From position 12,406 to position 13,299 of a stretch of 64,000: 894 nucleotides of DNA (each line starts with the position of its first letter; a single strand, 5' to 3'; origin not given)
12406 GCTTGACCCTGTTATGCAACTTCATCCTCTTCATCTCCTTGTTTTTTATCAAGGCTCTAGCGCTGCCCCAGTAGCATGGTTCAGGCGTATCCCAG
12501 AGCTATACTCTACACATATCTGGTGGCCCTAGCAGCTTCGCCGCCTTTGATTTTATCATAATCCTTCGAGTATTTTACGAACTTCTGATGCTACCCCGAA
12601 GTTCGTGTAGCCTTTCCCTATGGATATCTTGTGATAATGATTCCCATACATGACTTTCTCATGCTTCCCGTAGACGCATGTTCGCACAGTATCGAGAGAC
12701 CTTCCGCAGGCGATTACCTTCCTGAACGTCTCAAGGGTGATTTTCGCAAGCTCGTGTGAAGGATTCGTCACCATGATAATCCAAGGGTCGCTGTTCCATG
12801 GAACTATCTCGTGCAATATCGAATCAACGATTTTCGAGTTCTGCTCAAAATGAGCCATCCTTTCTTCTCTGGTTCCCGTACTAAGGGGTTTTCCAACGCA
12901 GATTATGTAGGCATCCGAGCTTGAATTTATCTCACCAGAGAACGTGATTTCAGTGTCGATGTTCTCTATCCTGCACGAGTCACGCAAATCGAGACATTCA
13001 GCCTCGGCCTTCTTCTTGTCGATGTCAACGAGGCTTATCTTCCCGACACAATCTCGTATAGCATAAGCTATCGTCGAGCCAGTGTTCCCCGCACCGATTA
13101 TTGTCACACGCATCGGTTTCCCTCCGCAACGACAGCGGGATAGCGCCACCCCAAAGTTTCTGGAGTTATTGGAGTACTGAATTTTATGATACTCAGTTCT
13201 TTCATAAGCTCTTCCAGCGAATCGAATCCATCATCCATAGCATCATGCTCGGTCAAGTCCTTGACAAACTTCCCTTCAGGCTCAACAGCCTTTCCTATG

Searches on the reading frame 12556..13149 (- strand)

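Call 84: search_protein_families(library=pfam, proteins=[window:12556-13149:-], max_evalue=0.001)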
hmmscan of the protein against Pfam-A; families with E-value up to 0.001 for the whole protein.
window:12556-13149:- (197 aa): 2 families
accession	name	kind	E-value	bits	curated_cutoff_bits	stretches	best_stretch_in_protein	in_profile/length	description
PF00056.29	Ldh_1_N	-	1.1e-15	58.4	27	1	13-139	1-129/141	lactate/malate dehydrogenase, NAD binding domain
PF03721.20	UDPG_MGDP_dh_N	-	1.9e-05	24.8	27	1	13-111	1-110/187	UDP-glucose/GDP-mannose dehydrogenase family, NAD binding domain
